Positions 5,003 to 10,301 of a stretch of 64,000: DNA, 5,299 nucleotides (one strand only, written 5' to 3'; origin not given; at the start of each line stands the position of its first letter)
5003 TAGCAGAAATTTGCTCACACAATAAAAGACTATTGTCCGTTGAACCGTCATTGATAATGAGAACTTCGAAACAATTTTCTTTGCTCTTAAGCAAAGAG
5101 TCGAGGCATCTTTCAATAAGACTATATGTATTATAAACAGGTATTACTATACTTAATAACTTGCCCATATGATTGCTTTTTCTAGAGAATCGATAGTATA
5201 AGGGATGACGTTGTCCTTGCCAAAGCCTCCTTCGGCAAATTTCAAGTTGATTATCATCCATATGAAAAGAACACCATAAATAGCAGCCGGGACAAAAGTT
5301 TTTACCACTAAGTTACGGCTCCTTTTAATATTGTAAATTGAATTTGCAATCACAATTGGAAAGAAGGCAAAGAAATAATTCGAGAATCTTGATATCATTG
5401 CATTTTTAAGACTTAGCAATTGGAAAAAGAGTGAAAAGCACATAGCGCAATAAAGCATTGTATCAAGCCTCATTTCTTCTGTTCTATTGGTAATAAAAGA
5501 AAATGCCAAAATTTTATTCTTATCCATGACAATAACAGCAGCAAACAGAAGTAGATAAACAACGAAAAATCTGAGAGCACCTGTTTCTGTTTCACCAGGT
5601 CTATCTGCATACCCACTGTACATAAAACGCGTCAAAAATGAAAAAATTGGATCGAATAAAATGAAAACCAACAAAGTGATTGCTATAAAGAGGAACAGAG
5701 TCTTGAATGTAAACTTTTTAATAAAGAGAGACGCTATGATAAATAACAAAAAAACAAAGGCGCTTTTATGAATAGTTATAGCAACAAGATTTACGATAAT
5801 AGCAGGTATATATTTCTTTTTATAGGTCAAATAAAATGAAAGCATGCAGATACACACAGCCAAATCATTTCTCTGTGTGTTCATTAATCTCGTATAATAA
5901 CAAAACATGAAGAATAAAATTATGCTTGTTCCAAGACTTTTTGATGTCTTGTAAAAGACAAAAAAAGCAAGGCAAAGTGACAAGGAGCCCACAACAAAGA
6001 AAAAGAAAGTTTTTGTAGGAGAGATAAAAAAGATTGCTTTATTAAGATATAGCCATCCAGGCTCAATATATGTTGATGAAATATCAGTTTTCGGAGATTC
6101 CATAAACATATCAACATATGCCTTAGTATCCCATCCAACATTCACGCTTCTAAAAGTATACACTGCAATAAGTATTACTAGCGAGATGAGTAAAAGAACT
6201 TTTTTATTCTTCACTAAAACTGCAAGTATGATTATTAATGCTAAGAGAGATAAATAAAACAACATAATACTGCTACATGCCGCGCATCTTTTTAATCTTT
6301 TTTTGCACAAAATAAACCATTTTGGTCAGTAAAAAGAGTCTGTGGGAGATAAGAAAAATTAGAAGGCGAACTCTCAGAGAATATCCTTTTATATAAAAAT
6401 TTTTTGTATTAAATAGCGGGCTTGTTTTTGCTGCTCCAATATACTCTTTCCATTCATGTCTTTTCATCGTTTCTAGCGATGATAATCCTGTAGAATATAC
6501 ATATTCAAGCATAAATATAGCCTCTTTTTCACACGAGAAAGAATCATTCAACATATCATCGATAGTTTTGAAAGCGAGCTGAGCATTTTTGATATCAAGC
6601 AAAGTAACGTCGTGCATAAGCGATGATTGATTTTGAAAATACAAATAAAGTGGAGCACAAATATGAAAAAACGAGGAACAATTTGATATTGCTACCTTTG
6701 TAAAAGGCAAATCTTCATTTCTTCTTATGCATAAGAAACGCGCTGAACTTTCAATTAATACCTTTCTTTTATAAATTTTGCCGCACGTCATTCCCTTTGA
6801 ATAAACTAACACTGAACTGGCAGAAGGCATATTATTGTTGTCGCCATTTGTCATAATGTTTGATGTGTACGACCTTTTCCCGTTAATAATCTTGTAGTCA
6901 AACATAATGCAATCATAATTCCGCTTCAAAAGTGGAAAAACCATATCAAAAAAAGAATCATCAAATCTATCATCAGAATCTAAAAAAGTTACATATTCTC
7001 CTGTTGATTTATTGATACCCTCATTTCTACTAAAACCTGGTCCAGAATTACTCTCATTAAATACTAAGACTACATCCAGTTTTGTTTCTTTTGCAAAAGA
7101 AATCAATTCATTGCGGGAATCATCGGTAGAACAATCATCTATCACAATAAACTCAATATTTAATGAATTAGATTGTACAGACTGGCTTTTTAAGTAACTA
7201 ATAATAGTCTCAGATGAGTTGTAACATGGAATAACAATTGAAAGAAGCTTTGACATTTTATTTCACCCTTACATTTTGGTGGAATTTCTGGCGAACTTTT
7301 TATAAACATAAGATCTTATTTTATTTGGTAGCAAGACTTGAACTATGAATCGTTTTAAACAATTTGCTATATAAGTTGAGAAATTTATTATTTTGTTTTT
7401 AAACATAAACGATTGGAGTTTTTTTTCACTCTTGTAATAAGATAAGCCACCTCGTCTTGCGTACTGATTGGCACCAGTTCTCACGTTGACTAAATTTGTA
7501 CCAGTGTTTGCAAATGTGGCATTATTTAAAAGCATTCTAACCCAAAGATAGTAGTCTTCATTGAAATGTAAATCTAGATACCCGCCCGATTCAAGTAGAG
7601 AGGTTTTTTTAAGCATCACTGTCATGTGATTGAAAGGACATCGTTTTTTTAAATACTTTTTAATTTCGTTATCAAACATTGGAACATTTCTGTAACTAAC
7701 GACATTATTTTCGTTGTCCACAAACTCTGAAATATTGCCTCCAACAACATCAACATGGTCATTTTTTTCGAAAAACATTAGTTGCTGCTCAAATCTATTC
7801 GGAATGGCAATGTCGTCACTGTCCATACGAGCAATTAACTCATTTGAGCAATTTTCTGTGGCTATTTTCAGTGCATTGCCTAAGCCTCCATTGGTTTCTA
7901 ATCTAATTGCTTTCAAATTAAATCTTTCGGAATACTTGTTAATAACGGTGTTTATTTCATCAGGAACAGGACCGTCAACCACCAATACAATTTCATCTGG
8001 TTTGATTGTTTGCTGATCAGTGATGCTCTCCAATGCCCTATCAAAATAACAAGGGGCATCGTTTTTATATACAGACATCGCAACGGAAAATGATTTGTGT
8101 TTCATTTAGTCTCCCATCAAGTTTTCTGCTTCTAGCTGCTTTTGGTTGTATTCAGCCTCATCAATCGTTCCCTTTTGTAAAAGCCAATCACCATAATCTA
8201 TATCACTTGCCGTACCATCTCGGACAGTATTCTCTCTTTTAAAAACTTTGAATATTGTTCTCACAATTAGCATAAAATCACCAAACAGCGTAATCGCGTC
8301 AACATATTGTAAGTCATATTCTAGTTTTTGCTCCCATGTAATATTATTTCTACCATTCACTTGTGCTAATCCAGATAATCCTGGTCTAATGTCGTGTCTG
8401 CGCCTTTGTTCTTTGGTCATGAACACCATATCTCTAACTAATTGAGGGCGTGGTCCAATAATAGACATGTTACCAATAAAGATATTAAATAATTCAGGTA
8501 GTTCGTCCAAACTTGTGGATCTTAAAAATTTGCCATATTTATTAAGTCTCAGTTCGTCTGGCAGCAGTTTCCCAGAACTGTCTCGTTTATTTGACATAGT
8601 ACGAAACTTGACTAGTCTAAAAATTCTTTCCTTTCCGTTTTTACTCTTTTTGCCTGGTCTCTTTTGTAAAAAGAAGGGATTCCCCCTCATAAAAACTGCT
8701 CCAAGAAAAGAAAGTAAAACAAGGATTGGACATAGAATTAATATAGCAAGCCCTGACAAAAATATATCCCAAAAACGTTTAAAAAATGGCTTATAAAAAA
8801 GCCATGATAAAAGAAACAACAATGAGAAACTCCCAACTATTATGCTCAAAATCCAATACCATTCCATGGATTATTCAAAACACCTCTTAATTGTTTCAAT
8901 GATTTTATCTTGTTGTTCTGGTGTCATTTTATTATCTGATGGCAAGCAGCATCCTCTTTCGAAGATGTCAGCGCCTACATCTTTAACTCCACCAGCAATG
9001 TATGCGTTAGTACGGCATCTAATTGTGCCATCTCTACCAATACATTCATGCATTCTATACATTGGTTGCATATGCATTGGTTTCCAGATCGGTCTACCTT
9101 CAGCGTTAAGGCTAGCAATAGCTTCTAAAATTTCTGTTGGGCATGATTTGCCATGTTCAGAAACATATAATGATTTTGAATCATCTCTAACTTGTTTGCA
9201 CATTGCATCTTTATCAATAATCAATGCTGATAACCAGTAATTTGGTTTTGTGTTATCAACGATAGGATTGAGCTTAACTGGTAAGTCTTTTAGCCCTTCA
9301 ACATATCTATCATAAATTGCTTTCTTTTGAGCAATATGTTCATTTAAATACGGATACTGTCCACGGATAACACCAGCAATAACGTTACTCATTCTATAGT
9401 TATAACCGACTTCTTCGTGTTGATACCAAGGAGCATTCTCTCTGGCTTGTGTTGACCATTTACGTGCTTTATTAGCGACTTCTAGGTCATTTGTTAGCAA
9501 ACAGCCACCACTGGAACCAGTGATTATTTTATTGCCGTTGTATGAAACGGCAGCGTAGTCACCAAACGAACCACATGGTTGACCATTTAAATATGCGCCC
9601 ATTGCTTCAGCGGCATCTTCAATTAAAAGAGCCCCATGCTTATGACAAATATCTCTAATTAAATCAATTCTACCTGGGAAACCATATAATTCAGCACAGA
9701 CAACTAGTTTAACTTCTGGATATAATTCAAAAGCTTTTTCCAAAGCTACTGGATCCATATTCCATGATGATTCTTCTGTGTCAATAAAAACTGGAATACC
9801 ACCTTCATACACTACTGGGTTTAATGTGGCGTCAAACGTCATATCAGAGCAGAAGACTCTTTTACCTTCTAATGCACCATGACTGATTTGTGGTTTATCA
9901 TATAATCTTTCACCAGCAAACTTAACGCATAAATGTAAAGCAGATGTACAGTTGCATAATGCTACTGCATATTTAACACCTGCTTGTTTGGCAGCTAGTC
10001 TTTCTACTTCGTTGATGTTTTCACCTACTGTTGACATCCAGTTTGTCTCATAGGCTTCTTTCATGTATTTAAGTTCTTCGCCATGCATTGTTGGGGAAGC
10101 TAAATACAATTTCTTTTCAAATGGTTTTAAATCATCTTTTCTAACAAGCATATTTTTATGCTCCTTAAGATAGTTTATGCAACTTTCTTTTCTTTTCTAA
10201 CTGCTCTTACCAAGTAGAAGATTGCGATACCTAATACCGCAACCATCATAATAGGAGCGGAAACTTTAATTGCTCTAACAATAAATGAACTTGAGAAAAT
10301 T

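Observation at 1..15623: Glycopolymer locus likely making a 4-amino-4,6-dideoxyhexosamine-primed, LicD-decorated polymer under a NusG-paralog antiterminator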

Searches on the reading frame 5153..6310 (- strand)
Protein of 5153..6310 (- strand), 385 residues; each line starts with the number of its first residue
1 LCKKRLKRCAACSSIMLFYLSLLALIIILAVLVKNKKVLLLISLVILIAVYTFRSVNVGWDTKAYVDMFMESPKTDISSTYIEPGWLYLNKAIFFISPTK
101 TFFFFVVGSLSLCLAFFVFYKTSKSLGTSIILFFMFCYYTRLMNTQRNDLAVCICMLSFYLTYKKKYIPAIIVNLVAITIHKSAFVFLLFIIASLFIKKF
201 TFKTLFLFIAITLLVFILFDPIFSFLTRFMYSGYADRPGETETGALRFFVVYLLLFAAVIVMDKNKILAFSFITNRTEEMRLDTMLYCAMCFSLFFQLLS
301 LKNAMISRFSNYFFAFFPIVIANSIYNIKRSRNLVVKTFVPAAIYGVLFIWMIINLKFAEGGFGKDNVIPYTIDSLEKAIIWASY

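Call 8: search_protein_families(library=pfam, proteins=[window:5153-6310:-], max_evalue=0.01)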
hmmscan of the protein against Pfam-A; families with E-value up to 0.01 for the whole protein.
window:5153-6310:- (385 aa): 1 family
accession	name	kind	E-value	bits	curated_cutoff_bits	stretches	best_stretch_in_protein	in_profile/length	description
PF14897.12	EpsG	-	3.4e-39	135.3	30.1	1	38-372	2-325/326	EpsG family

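Call 14: search_protein_families(library=ncbifam, proteins=[window:5153-6310:-], max_evalue=0.01)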
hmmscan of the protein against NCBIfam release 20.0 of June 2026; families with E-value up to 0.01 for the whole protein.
window:5153-6310:- (385 aa): 0 families

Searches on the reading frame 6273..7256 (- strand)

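Call 8: search_protein_families(library=pfam, proteins=[window:6273-7256:-], max_evalue=0.01)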
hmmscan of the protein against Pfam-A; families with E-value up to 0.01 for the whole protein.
window:6273-7256:- (327 aa): 3 families
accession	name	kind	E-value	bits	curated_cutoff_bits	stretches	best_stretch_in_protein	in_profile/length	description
PF00535.33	Glycos_transf_2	-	6.2e-26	91.8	23.3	1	6-133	1-127/168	Glycosyl transferase family 2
PF10111.15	Glyco_tranf_2_2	-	4e-11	43.4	27.3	1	6-99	1-95/276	Glycosyltransferase like family 2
PF13641.12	Glyco_tranf_2_3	-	2.7e-09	37.8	27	1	5-117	3-119/230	Glycosyltransferase like family 2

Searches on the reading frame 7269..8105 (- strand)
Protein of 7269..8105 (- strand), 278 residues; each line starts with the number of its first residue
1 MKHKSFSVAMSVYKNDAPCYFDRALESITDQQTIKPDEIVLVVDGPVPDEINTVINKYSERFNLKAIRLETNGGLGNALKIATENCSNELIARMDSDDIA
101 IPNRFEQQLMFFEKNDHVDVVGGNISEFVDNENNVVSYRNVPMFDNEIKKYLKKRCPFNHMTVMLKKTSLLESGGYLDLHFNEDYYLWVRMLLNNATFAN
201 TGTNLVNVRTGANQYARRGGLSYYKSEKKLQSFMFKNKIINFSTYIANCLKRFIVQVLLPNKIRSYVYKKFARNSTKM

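Call 8: search_protein_families(library=pfam, proteins=[window:7269-8105:-], max_evalue=0.01)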
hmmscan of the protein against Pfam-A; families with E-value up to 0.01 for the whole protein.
window:7269-8105:- (278 aa): 3 families
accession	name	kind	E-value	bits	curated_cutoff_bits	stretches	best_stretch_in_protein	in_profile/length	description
PF00535.33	Glycos_transf_2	-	9.6e-23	81.4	23.3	1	7-165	1-160/168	Glycosyl transferase family 2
PF13641.12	Glyco_tranf_2_3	-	6e-10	40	27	1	6-192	3-195/230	Glycosyltransferase like family 2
PF10111.15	Glyco_tranf_2_2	-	3.2e-05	24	27.3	1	25-207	19-216/276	Glycosyltransferase like family 2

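Call 14: search_protein_families(library=ncbifam, proteins=[window:7269-8105:-], max_evalue=0.01)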
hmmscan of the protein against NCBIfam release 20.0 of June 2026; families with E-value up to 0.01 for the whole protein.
window:7269-8105:- (278 aa): 11 families
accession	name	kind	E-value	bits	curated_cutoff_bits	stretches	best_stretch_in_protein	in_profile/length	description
NF053739.1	GlytfEpsEBac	equivalog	6.3e-24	84.4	450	1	6-270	3-262/265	glycosyltransferase EpsE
NF041394.1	GtaseAglG_Halo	equivalog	2.1e-12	47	440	1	6-133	3-128/304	glucosyl-dolichyl phosphate glucuronosyltransferase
NF047683.1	TeichurnBiosyTuaG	equivalog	2.4e-10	40.5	400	1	16-212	16-207/252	teichuronic acid biosynthesis protein TuaG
NF007482.0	PRK10073.1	equivalog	1.5e-09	37.3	423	1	4-133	6-130/334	glycosyltransferase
NF038302.1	EPS_HpsE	equivalog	6.8e-08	31.8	300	1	6-127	3-126/307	hormogonium polysaccharide biosynthesis glycosyltransferase HpsE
TIGR03965.1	mycofact_glyco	equivalog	1.5e-06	27.4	280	1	7-187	75-259/467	mycofactocin biosynthesis glycosyltransferase MftF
TIGR04440.1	glyco_TIGR04440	domain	6.3e-06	26.1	70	1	35-141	26-135/215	TIGR00180 family glycosyltransferase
TIGR03937.1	PgaC_IcaA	equivalog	7.9e-06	25.1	422.3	1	23-124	62-162/407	poly-beta-1,6-N-acetyl-D-glucosamine synthase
TIGR04242.1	nodulat_NodC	equivalog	6.3e-05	22.1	550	1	8-104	52-148/395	chitooligosaccharide synthase NodC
TIGR03111.1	glyc2_xrt_Gpos1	hypoth_equivalog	0.0002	20.3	363.95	1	21-126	64-170/439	TIGR03111 family XrtG-associated glycosyltransferase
NF041875.1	EPS_EpsD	equivalog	0.001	18.5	370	1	22-134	15-125/325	exopolysaccharide biosynthesis glycosyltransferase EpsD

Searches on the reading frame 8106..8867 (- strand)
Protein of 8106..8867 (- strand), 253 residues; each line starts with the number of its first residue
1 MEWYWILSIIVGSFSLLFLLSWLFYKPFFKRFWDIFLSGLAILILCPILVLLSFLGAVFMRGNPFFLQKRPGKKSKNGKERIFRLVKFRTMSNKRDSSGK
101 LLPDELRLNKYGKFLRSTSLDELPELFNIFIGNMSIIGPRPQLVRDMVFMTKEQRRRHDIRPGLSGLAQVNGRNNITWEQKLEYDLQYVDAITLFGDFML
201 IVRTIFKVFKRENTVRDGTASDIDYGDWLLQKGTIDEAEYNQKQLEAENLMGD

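Call 8: search_protein_families(library=pfam, proteins=[window:8106-8867:-], max_evalue=0.01)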
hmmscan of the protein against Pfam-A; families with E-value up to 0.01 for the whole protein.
window:8106-8867:- (253 aa): 1 family
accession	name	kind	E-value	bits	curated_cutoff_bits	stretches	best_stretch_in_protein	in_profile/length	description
PF02397.22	Bac_transf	-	1.5e-51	174.9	27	1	30-210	1-179/179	Bacterial sugar transferase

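Call 14: search_protein_families(library=ncbifam, proteins=[window:8106-8867:-], max_evalue=0.01)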
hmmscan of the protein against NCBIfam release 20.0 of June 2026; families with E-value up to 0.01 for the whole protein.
window:8106-8867:- (253 aa): 10 families
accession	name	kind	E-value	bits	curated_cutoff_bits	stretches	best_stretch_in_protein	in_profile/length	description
TIGR03025.1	EPS_sugtrans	subfamily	7.4e-56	190.2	295.55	1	28-213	256-443/445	exopolysaccharide biosynthesis polyprenyl glycosylphosphotransferase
TIGR03023.1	WcaJ_sugtrans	equivalog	2.6e-46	158.9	410.75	1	26-213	259-451/453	undecaprenyl-phosphate glucose phosphotransferase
TIGR03022.1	WbaP_sugtrans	subfamily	1.2e-41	143.4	403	2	107-212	348-453/456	undecaprenyl-phosphate galactose phosphotransferase WbaP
NF052601.1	undeca_RfbP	equivalog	1.4e-38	132.6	330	2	104-209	131-236/244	undecaprenyl-phosphate galactose phosphotransferase family protein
NF041877.1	EPS_EpsZ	equivalog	2.3e-34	118.9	800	1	29-208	265-452/459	exopolysaccharide biosynthesis polyisoprenyl-phosphate hexose-1-phosphate transferase EpsZ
TIGR03013.1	EpsB_2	subfamily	3.5e-33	115.3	393.35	1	26-206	251-434/443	TIGR03013 family XrtA/PEP-CTERM system glycosyltransferase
NF007518.0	PRK10124.1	equivalog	2e-30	106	684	1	28-210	272-459/464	undecaprenyl-phosphate glucose phosphotransferase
NF011751.0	PRK15204.1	equivalog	2e-23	82.8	907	1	28-213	278-474/476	undecaprenyl-phosphate galactose phosphotransferase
NF050817.1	PolSacchBiosHfsE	equivalog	2.1e-23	82.8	750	1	27-215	269-466/467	polysaccharide biosynthesis protein HfsE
NF045514.1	glycotran_HepC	equivalog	6e-14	51.8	140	1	28-148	115-218/220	heterocyst development glycosyltransferase HepC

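Call 67: search_solved_structures(query=window:8106-8867:-, max_evalue=0.00001)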
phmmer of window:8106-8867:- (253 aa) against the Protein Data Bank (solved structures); distinct sequences matched with E-value up to 0.00001: 7.
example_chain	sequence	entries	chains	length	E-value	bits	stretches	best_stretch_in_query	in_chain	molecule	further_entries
8e37_B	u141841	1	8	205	2.4e-52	180.9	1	24-221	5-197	N,N'-diacetylbacilliosaminyl-1-phosphate transferase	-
8g1n_A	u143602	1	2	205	4.8e-52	179.9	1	24-221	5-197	N,N'-diacetylbacilliosaminyl-1-phosphate transferase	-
9s7s_A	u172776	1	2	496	1.8e-22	83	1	29-214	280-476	UDP-Gal::undecaprenolphosphate Gal-1-P transferase WbaP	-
30wc_A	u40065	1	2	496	1.8e-22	83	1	29-214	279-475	Undecaprenyl-phosphate galactose phosphotransferase WbaP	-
9s8l_A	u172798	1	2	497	1.8e-22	83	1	29-214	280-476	UDP-Gal::undecaprenolphosphate Gal-1-P transferase WbaP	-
30us_A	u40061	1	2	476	2.5e-22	82.6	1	29-213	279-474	UDP-Gal::undecaprenolphosphate Gal-1-P transferase WbaP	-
8t53_A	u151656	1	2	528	7.1e-20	74.5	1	28-212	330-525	Undecaprenyl-phosphate galactose phosphotransferase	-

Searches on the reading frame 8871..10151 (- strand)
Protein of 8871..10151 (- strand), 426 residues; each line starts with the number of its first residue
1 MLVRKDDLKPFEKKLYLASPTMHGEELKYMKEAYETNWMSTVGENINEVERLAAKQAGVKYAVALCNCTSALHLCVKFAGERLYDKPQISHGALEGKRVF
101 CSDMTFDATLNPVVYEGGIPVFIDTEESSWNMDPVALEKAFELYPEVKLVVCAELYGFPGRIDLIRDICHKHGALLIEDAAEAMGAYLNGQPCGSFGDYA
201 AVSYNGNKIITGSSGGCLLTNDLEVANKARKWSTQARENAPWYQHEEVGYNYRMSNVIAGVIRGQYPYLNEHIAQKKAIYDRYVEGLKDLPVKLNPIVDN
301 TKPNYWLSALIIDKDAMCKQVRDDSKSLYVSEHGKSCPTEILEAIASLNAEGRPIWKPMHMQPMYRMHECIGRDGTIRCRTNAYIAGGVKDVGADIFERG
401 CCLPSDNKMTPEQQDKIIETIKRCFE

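Call 8: search_protein_families(library=pfam, proteins=[window:8871-10151:-], max_evalue=0.01)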
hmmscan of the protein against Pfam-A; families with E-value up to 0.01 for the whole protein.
window:8871-10151:- (426 aa): 1 family
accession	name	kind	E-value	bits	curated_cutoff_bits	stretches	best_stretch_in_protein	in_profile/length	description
PF01041.23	DegT_DnrJ_EryC1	-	4.5e-67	227.2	19.8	1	22-421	3-359/360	DegT/DnrJ/EryC1/StrS aminotransferase family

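Call 14: search_protein_families(library=ncbifam, proteins=[window:8871-10151:-], max_evalue=0.01)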
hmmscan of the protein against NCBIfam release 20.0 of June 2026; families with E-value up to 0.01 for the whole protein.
window:8871-10151:- (426 aa): 8 families
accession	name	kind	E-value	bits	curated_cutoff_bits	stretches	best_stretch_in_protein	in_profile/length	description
TIGR04181.1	NHT_00031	hypoth_equivalog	2.6e-82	276.6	420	1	16-369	2-339/359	LegC family aminotransferase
TIGR03588.1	PseC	equivalog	9e-48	163.1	423.5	1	26-320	13-309/380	UDP-4-amino-4,6-dideoxy-N-acetyl-beta-L-altrosamine transaminase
TIGR04427.1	PLP_DesI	equivalog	1e-33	117.1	650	1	11-326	17-316/390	dTDP-4-dehydro-6-deoxyglucose aminotransferase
NF008687.0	PRK11706.1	equivalog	6.3e-32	110.8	375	1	18-293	5-277/375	dTDP-4-amino-4,6-dideoxygalactose transaminase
NF008658.2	PRK11658.1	equivalog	2.1e-31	108.9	631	1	15-323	5-307/379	UDP-4-amino-4-deoxy-L-arabinose aminotransferase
NF011936.0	PRK15407.1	equivalog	8.9e-31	107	423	1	7-227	29-242/440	lipopolysaccharide biosynthesis protein RfbH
TIGR02379.1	ECA_wecE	subfamily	2.5e-25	89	434.85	1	18-291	5-272/376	dTDP-4-amino-4,6-dideoxy-D-glucose transaminase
NF000586.1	PRK00011.1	subfamily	0.0086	14.9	335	0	124-229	137-240/404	serine hydroxymethyltransferase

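Call 65: search_solved_structures(query=window:8871-10151:-, max_evalue=1e-20)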
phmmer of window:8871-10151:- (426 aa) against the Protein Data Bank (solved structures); distinct sequences matched with E-value up to 1e-20: 24.
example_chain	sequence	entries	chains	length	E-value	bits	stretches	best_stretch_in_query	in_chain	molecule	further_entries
1o61_A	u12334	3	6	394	8.1e-62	212.7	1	15-408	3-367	aminotransferase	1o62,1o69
4ztc_A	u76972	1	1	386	3.9e-61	210.5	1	15-386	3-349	Aminotransferase homolog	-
3bn1_A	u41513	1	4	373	5.9e-47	163.7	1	15-366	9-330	Perosamine synthetase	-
3dr7_A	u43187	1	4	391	6.9e-47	163.5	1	14-366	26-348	Putative perosamine synthetase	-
7b0m_AAA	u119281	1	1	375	3.5e-46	161.2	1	14-317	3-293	Sugar aminotransferase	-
3dr4_A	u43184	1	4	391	4.7e-46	160.7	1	14-366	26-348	Putative perosamine synthetase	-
3frk_A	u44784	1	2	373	4.1e-31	111.5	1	26-311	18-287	QdtB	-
9bgp_A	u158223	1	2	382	1.4e-28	103.2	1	43-290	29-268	aminotransferase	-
9bgr_A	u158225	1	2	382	9.6e-28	100.4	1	43-290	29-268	aminotransferase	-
7b0d_A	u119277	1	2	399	4.5e-27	98.2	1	30-288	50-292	Glutamine--scyllo-inositol transaminase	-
2po3_A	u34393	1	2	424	6.7e-26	94.3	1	29-294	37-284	4-dehydrase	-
1mdo_A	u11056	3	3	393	1.2e-24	90.2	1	16-323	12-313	ArnB aminotransferase | UDP-4-amino-4-deoxy-L-arabinose--oxoglutarate aminotransferase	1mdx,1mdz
4qgr_A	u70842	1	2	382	4.8e-24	88.2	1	43-294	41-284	DegT/DnrJ/EryC1/StrS aminotransferase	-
4oca_A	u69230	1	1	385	7.4e-24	87.6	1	16-323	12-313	UDP-4-amino-4-deoxy-L-arabinose--oxoglutarate aminotransferase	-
5uid_A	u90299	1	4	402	2.5e-23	85.9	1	18-323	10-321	Aminotransferase TlmJ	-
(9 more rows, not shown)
